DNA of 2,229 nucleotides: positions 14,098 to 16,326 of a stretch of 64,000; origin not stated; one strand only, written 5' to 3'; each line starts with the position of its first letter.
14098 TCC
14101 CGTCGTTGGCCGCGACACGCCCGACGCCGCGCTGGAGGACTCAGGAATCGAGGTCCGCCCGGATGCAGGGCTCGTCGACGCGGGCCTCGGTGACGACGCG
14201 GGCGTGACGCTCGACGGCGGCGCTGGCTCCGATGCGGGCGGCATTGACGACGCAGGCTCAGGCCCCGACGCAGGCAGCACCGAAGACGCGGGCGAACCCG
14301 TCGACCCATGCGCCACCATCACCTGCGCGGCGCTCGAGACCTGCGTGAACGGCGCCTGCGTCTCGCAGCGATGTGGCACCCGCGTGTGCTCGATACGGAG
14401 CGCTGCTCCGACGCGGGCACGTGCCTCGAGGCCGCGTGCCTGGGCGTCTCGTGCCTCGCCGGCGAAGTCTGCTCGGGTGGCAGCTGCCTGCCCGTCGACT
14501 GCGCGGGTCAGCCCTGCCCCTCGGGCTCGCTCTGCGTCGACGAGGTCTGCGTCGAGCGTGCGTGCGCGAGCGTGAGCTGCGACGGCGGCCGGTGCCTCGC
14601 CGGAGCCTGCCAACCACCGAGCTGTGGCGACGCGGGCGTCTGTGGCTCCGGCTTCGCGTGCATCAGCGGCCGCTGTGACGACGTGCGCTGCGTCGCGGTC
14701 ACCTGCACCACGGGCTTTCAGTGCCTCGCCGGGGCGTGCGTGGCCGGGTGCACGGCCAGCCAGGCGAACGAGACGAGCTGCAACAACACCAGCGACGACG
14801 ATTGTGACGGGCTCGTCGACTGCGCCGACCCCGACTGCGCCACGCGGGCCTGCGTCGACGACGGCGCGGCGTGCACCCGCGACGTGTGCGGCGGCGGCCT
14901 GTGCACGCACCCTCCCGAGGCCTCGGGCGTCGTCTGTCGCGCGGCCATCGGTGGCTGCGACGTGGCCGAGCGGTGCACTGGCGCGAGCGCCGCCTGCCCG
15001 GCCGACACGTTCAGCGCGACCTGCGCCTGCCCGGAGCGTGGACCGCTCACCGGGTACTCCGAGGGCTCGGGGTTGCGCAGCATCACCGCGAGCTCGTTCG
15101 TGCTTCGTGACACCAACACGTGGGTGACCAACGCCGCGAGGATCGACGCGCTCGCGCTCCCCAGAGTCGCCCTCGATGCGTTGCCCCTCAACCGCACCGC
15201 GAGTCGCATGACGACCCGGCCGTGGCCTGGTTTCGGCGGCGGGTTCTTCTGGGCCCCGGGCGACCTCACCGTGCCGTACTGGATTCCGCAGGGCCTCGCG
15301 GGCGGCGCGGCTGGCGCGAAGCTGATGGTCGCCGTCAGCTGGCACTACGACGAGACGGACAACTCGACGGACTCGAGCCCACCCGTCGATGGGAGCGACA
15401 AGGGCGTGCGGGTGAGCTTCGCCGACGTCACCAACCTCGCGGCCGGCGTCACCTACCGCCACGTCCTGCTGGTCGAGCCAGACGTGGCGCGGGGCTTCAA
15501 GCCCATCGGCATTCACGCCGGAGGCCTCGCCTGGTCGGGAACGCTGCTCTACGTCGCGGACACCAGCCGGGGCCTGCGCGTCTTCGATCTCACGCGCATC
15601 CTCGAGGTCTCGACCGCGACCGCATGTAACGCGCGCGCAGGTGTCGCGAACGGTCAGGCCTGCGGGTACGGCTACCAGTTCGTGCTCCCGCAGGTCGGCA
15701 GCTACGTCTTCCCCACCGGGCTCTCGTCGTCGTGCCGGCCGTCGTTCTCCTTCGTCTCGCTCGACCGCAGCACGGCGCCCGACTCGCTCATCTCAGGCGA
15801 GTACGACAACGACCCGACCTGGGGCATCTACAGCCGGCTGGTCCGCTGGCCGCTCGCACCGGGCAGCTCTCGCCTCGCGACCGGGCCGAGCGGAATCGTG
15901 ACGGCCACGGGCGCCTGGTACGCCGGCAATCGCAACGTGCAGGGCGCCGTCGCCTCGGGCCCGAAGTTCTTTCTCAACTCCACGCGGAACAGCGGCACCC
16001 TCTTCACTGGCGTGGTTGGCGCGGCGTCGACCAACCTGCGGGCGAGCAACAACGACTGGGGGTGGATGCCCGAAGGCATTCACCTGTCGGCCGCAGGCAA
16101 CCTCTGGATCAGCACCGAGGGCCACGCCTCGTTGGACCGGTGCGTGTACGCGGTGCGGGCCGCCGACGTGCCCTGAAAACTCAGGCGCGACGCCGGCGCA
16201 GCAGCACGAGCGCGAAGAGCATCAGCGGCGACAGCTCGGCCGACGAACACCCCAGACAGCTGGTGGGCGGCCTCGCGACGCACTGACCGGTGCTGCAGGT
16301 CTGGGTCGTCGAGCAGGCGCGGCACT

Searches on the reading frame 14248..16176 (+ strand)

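Call 74: search_protein_families(library=pfam, proteins=[window:14248-16176:+], max_evalue=0.0001)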
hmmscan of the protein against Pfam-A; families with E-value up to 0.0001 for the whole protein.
window:14248-16176:+ (642 aa): 1 family
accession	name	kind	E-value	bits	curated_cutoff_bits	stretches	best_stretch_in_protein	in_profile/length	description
PF00200.28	Disintegrin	-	2.6e-05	25.3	35.1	1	185-253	7-75/75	Disintegrin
